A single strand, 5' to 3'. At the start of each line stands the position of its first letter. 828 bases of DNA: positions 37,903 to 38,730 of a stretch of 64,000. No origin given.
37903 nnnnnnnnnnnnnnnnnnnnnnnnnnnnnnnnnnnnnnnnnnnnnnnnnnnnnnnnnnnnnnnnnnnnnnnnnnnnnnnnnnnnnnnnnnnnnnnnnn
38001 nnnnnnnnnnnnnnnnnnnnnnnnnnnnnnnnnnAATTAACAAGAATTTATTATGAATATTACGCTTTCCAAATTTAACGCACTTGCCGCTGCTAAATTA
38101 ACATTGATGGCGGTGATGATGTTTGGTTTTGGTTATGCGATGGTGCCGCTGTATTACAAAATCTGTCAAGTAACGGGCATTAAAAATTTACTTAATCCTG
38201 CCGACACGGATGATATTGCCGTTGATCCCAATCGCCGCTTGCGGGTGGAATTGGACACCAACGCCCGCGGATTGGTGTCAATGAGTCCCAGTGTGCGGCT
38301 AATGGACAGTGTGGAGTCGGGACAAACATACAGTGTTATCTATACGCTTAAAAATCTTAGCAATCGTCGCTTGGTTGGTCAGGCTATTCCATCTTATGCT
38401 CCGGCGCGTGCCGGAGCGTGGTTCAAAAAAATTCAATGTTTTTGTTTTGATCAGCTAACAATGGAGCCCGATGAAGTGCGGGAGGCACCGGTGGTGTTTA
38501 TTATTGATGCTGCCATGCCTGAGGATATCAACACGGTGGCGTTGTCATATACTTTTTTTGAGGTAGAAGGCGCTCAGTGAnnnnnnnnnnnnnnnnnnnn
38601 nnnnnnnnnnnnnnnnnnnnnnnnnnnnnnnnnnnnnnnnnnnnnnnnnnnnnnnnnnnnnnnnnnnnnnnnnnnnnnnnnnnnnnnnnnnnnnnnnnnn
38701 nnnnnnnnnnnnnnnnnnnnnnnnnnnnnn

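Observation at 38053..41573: Oxidase-assembly genes without an oxidase: Cox11/CtaG, DUF2970 and DUF2909 with no ctaC/ctaD/ctaE within at least 20 kb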

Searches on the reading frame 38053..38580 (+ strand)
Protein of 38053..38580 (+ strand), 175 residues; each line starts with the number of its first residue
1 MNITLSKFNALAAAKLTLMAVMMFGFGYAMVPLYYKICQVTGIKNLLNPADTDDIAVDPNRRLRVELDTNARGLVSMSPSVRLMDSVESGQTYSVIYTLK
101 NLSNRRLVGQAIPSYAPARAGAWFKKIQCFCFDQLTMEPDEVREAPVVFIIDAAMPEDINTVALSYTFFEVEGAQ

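Call 3: search_protein_families(library=pfam, proteins=[window:38053-38580:+], max_evalue=0.01)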
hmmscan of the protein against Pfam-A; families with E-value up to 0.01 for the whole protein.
window:38053-38580:+ (175 aa): 1 family
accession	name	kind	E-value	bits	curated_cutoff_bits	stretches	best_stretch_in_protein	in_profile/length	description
PF04442.19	CtaG_Cox11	-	2.2e-38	132.1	25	1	30-170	1-148/148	Cytochrome c oxidase assembly protein CtaG/Cox11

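Call 5: find_encoding_contigs(protein=window:38053-38580:+, flank=10000, max_places=6)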
Protein window:38053-38580:+ (175 aa): 14 contigs read that carry it; 6 places shown.
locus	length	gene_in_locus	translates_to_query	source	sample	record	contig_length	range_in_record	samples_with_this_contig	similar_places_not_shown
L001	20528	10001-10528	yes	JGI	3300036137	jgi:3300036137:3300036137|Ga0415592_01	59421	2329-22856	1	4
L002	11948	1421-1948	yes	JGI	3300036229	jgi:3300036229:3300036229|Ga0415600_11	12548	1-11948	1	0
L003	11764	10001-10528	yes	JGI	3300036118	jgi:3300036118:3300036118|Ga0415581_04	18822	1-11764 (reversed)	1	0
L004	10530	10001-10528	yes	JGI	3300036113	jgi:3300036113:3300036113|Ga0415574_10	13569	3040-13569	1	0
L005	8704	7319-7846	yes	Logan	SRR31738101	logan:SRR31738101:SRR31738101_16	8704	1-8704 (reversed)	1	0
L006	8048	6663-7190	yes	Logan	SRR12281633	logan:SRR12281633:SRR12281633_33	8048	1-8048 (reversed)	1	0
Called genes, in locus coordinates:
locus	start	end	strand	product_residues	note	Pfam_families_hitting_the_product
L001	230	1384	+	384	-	PF00768:Peptidase_S11, PF13354:Beta-lactamase2, PF07943:PBP5_C (weak)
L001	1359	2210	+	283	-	PF01063:Aminotran_4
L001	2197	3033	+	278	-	PF02749:QRPTase_N, PF01729:QRPTase_C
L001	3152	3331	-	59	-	-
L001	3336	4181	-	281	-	PF13899:Thioredoxin_7, PF13098:Thioredoxin_2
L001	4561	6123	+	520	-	PF00364:Biotin_lipoyl, PF01597:GCV_H (faint), PF25917:BSH_RND (faint), PF25919:BSH_CusB (faint), PF25984:BSH_YknX (faint), PF00364:Biotin_lipoyl, PF02817:E3_binding, PF00198:2-oxoacid_dh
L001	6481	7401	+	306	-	PF06258:Mito_fiss_Elm1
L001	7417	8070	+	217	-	PF13640:2OG-FeII_Oxy_3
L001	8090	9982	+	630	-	-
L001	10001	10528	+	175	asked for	PF04442:CtaG_Cox11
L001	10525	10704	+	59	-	PF11174:DUF2970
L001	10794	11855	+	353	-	PF00561:Abhydrolase_1 (weak)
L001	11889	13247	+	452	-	PF02878:PGM_PMM_I, PF02879:PGM_PMM_II, PF02880:PGM_PMM_III, PF00408:PGM_PMM_IV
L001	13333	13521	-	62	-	PF11137:DUF2909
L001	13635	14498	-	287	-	PF00892:EamA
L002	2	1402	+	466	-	?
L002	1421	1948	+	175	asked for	PF04442:CtaG_Cox11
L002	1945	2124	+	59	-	PF11174:DUF2970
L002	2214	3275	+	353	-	PF00561:Abhydrolase_1 (weak)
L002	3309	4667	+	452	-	PF02878:PGM_PMM_I, PF02879:PGM_PMM_II, PF02880:PGM_PMM_III, PF00408:PGM_PMM_IV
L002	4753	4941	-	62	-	PF11137:DUF2909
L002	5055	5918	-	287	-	PF00892:EamA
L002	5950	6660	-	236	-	PF01411:tRNA-synt_2c, PF07973:tRNA_SAD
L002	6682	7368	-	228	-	PF00702:Hydrolase, PF13419:HAD_2, PF13242:Hydrolase_like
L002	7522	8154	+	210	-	PF01634:HisG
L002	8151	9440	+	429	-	PF00815:Histidinol_dh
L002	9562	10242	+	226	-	PF05433:Rick_17kDa_Anti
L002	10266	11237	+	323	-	PF02951:GSH-S_N, PF02955:GSH-S_ATP, PF08443:RimK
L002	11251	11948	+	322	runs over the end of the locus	PF02424:ApbE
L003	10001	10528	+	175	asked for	PF04442:CtaG_Cox11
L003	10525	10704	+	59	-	PF11174:DUF2970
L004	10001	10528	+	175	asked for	PF04442:CtaG_Cox11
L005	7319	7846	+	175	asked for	PF04442:CtaG_Cox11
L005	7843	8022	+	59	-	PF11174:DUF2970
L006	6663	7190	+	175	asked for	PF04442:CtaG_Cox11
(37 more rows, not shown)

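Call 6: search_protein_families(library=ncbifam, proteins=[window:38053-38580:+], max_evalue=0.001)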
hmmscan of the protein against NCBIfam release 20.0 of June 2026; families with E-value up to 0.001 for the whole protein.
window:38053-38580:+ (175 aa): 1 family
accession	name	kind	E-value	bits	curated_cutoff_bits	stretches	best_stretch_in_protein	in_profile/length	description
NF003465.0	PRK05089.1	equivalog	1e-55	188.2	162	1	8-173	10-176/189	cytochrome c oxidase assembly protein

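Call 7: find_homologous_proteins(query=window:38053-38580:+, max_evalue=1e-10)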
Query window:38053-38580:+ (175 aa): 2791 proteins with E <= 1e-10 among 2909 candidates; the best 120 are listed.
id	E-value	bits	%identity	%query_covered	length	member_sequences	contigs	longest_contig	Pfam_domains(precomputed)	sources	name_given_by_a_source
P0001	5.1e-110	383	100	100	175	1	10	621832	PF04442.20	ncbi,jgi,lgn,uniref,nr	ncbi:cytochrome c oxidase assembly protein [Candidatus Persebacteraceae bacterium Df01]|jgi:cytochro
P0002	1.2e-77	277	71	97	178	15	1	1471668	PF04442.20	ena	-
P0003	4.0e-73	263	67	100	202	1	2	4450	PF04442.20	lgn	-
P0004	2.8e-71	257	65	98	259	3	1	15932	PF04442.20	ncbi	-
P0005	8.5e-71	255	65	99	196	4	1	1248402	PF04442.20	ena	-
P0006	9.6e-71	255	66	96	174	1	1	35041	PF04442.20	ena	-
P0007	2.1e-70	254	67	93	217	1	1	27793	PF04442.20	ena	-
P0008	6.5e-70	252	65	98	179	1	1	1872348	PF04442.20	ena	-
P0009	9.0e-70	252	69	89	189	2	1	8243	PF04442.20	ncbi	-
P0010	1.5e-69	251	64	96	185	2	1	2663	PF04442.20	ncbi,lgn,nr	ncbi:MAG: cytochrome c oxidase assembly protein [Betaproteobacteria bacterium]|nr:cytochrome c oxida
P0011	3.3e-69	250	65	94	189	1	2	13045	PF04442.20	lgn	-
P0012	1.2e-68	248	64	96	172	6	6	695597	PF04442.20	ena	-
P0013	3.0e-68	247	63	98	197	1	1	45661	PF04442.20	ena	-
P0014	3.3e-68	247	66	94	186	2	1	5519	PF04442.20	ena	-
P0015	2.1e-67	244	65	95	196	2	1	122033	PF04442.20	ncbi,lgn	-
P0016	2.6e-67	244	63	96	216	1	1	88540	PF04442.20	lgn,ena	-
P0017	4.7e-67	243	65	94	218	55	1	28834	PF04442.20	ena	-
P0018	6.2e-67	243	62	98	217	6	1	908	PF04442.20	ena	-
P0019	9.5e-67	242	63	96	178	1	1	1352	PF04442.20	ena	-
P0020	9.7e-67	242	65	96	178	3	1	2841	PF04442.20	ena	-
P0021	9.8e-67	242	65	97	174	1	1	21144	PF04442.20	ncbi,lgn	-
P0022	1.1e-66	242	63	97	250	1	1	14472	PF11174.14,PF04442.20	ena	-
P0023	1.2e-66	242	63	93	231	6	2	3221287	PF04442.20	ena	-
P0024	5.7e-66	239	66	93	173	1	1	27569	PF04442.20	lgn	-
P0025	7.3e-66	239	69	87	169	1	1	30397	PF04442.20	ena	-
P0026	1.1e-65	238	61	95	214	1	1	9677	PF04442.20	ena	-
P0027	1.5e-65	238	61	97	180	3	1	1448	PF04442.20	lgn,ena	-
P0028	2.1e-65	238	61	99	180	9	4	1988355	PF04442.20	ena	-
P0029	2.9e-65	237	66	92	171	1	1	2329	PF04442.20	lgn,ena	-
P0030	3.3e-65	237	64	94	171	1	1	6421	PF04442.20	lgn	-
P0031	6.1e-65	236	65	93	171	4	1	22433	PF04442.20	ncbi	-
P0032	1.6e-64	235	63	93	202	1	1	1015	PF04442.20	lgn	-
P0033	8.4e-64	232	61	97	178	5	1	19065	PF04442.20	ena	-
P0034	1.5e-63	232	65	94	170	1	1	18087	PF04442.20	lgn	-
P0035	1.9e-63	231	62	94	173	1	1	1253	PF04442.20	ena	-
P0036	2.4e-63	231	62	96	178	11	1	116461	PF04442.20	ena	-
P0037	2.9e-63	231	64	94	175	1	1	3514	PF04442.20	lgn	-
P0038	3.8e-63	230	65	92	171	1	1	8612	PF04442.20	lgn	-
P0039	3.3e-62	227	59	97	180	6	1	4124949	PF04442.20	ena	-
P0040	3.7e-62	227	66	90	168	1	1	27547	PF04442.20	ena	-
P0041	4.6e-62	227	63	85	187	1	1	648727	PF04442.20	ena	-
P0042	4.8e-62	227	61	87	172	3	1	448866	PF04442.20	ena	-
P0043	9.3e-62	226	61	96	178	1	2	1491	PF04442.20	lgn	-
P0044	1.2e-61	225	62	94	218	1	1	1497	PF04442.20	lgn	-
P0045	1.8e-61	225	62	87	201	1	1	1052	PF04442.20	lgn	-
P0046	2.6e-61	224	63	87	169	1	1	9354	PF04442.20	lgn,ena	-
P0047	2.8e-61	224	60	96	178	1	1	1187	PF04442.20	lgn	-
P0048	3.8e-61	224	61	95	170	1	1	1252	PF04442.20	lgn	-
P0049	4.8e-61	223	60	96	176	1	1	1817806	PF04442.20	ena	-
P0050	5.7e-61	223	60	97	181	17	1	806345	PF04442.20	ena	-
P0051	1.3e-60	222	61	94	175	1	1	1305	PF04442.20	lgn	-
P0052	3.4e-60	221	63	93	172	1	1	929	PF04442.20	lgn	-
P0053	5.3e-60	220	60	87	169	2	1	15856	PF04442.20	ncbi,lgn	ncbi:MAG: cytochrome c oxidase assembly protein [Gammaproteobacteria bacterium]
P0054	6.0e-60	220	60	95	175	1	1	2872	PF04442.20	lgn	-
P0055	1.7e-59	218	59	87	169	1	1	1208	PF04442.20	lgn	-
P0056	4.8e-59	217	58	87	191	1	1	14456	PF04442.20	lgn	-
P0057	6.5e-59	216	58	95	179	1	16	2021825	PF04442.20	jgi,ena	jgi:cytochrome c oxidase assembly protein subunit 11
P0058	2.5e-57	211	58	97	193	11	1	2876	PF04442.20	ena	-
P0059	7.4e-57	210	59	97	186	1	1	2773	PF04442.20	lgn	-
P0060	2.7e-56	208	56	98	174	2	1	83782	PF04442.20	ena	-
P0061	3.3e-56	208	63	85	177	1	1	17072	PF04442.20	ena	-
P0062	4.9e-56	207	57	96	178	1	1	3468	PF04442.20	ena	-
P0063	6.4e-55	203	59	91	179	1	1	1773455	PF04442.20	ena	-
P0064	1.5e-54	202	60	87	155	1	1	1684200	PF04442.20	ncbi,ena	-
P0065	1.8e-54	202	55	99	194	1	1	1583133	PF04442.20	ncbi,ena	-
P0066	5.3e-53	197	55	97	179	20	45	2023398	PF04442.20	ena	-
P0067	5.5e-51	191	53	97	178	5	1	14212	PF04442.20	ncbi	-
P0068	1.1e-50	190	56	96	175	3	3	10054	PF04442.20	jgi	-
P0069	1.4e-50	189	54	98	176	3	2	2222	PF04442.20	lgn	-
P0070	1.3e-48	183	51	91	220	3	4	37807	PF04442.20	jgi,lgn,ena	-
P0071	4.9e-47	178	50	92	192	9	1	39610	PF04442.20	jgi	-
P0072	1.8e-46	176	48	94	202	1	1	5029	PF04442.20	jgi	jgi:cytochrome c oxidase assembly protein subunit 11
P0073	2.7e-46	175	47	97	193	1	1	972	PF04442.20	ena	-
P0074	3.8e-46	175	46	100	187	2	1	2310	PF04442.20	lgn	-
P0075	4.4e-46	175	47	97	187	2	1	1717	PF04442.20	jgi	jgi:cytochrome c oxidase assembly protein subunit 11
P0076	6.0e-46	174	51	95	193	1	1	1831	PF04442.20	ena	-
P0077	6.3e-46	174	48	95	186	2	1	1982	PF04442.20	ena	-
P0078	7.9e-46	174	51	91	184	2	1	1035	PF04442.20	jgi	jgi:cytochrome c oxidase assembly protein subunit 11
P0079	9.8e-46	174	49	97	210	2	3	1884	PF04442.20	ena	-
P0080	1.0e-45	174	49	99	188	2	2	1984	PF04442.20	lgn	-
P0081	1.0e-45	174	46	99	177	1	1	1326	PF04442.20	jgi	jgi:cytochrome c oxidase assembly protein subunit 11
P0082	1.7e-45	173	51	91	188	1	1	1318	PF04442.20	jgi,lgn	-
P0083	1.9e-45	173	51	95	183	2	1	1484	PF04442.20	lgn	-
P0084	2.0e-45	173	46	99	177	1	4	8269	PF04442.20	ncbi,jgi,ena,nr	ncbi:MAG: cytochrome c oxidase assembly protein [Burkholderiaceae bacterium]|jgi:cytochrome c oxidas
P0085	2.1e-45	172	47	95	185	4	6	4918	PF04442.20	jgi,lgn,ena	jgi:cytochrome c oxidase assembly protein subunit 11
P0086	2.5e-45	172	48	97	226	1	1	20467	PF04442.20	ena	-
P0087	3.0e-45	172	46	97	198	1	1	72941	PF04442.20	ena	-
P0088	4.1e-45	172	51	99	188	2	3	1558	PF04442.20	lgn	-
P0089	4.1e-45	172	49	95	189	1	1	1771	PF04442.20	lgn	-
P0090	5.1e-45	171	49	95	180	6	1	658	PF04442.20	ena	-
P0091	5.3e-45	171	47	92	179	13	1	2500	PF04442.20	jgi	jgi:cytochrome c oxidase assembly protein subunit 11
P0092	5.9e-45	171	49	96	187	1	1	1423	PF04442.20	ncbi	-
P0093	6.7e-45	171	49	91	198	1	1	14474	PF04442.20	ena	-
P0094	7.5e-45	171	49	98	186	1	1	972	PF04442.20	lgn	-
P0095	9.1e-45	170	45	99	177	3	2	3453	PF04442.20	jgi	jgi:cytochrome c oxidase assembly protein subunit 11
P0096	9.6e-45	170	45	99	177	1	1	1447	PF04442.20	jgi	jgi:cytochrome c oxidase assembly protein subunit 11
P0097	1.0e-44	170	47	96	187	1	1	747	PF04442.20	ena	-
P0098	1.1e-44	170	46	92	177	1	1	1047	PF04442.20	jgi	jgi:cytochrome c oxidase assembly protein subunit 11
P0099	1.2e-44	170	47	99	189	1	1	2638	PF04442.20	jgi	jgi:cytochrome c oxidase assembly protein subunit 11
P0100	1.2e-44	170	46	99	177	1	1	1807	PF04442.20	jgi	-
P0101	1.3e-44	170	45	99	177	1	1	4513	PF04442.20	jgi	jgi:cytochrome c oxidase assembly protein subunit 11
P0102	1.3e-44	170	48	99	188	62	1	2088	PF04442.20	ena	-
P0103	1.4e-44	170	48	91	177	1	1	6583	PF04442.20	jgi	jgi:cytochrome c oxidase assembly protein subunit 11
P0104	1.4e-44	170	50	95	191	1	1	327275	PF04442.20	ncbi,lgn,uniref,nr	ncbi:cytochrome c oxidase assembly protein subunit 11 [Paucimonas lemoignei]|uniref:Cytochrome c oxi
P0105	1.5e-44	170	49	95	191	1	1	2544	PF04442.20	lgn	-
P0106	1.5e-44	170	48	94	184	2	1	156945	PF04442.20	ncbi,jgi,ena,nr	ncbi:MAG TPA: cytochrome c oxidase assembly protein [Burkholderiales bacterium]|jgi:cytochrome c oxi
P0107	1.5e-44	170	46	99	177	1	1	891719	PF04442.20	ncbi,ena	-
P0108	1.6e-44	170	48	91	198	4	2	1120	PF04442.20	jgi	-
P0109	1.7e-44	170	47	95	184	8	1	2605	PF04442.20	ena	-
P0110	1.7e-44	170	51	91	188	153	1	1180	PF04442.20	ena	-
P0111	1.7e-44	170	45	99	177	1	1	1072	PF04442.20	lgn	-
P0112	1.7e-44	170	49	97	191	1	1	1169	PF04442.20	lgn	-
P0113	1.7e-44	170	45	99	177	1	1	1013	PF04442.20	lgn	-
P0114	1.7e-44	170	49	97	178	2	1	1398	PF04442.20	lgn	-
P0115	1.8e-44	170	46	98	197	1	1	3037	PF04442.20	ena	-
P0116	1.8e-44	169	49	96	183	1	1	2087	PF04442.20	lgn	-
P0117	2.0e-44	169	47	94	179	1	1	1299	PF04442.20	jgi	jgi:cytochrome c oxidase assembly protein subunit 11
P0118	2.1e-44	169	48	95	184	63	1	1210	PF04442.20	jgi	jgi:cytochrome c oxidase assembly protein subunit 11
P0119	2.2e-44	169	48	97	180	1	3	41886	PF04442.20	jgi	jgi:cytochrome c oxidase assembly protein subunit 11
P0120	2.4e-44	169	48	97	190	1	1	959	PF04442.20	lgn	-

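Call 8: find_encoding_contigs(protein=P0002, flank=10000, max_places=2)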
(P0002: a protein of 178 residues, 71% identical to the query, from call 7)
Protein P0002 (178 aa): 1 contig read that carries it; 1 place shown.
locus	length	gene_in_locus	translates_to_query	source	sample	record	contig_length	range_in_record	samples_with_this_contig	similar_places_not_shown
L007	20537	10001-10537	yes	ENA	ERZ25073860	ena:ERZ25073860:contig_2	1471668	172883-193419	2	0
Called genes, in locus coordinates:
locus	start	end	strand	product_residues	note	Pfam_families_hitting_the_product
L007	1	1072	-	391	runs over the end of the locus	PF06114:Peptidase_M78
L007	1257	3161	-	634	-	PF00501:AMP-binding, PF23562:AMP-binding_C_3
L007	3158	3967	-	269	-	PF13476:AAA_23 (weak), PF00005:ABC_tran, PF13304:AAA_21 (faint), PF12399:BCA_ABC_TP_C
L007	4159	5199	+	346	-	PF06258:Mito_fiss_Elm1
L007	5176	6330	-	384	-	PF01555:N6_N4_Mtase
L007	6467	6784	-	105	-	PF01909:NTP_transf_2, PF18765:Polbeta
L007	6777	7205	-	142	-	PF08780:NTase_sub_bind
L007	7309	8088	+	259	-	PF13640:2OG-FeII_Oxy_3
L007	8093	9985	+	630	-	-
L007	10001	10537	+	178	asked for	PF04442:CtaG_Cox11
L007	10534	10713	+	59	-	PF11174:DUF2970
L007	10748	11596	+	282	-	PF00510:COX3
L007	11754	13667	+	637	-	PF13623:SurA_N_2, PF13624:SurA_N_3, PF13145:Rotamase_2, PF00639:Rotamase, PF13616:Rotamase_3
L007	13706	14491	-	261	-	PF00497:SBP_bac_3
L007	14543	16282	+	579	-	PF01807:Zn_ribbon_DnaG, PF08275:DNAG_N, PF01751:Toprim, PF13155:Toprim_2, PF13362:Toprim_3 (weak), PF13662:Toprim_4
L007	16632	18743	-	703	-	-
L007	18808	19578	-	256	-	PF17645:Amdase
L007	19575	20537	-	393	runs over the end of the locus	PF01321:Creatinase_N, PF00557:Peptidase_M24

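Call 9: find_encoding_contigs(protein=P0008, flank=10000, max_places=2)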
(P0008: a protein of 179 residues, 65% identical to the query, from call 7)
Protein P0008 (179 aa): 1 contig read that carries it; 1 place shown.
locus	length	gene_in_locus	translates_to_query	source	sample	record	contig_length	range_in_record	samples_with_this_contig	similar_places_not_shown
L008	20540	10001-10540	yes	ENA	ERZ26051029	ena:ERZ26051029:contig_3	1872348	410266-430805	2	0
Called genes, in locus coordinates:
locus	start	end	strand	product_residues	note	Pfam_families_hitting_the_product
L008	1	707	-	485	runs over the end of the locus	PF13241:NAD_binding_7, PF10414:CysG_dimeriser, PF00590:TP_methylase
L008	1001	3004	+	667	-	PF11028:TMEM260_N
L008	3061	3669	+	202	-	PF00484:Pro_CA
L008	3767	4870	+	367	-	PF01571:GCV_T, PF08669:GCV_T_C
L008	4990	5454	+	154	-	PF04945:YHS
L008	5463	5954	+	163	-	PF01035:DNA_binding_1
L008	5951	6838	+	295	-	PF02899:Phage_int_SAM_1, PF13495:Phage_int_SAM_4, PF00589:Phage_integrase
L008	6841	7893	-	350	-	PF02660:G3P_acyltransf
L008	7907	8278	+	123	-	PF02152:FolB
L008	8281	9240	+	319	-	PF06258:Mito_fiss_Elm1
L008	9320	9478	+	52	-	-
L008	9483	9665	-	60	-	-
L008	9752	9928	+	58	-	PF00023:Ank (faint), PF12796:Ank_2 (weak), PF13637:Ank_4 (weak)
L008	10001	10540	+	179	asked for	PF04442:CtaG_Cox11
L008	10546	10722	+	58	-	PF11174:DUF2970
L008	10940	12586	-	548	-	PF02028:BCCT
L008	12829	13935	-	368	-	PF07719:TPR_2 (faint), PF13428:TPR_14 (faint), PF13432:TPR_16 (faint), PF13431:TPR_17 (faint), PF14559:TPR_19 (faint), PF23914:TPR_CcmH_CycH (faint)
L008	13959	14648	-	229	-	PF01895:PhoU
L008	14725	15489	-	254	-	PF02463:SMC_N (faint), PF13175:AAA_15 (faint), PF00005:ABC_tran, PF03215:Rad17 (faint), PF13304:AAA_21 (faint)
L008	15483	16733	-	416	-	PF11812:DUF3333, PF00528:BPD_transp_1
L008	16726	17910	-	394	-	PF00528:BPD_transp_1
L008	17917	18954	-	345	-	PF12849:PBP_like_2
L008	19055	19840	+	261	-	-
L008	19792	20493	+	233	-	PF09837:DUF2064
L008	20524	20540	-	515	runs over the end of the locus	PF00291:PALP, PF00585:Thr_dehydrat_C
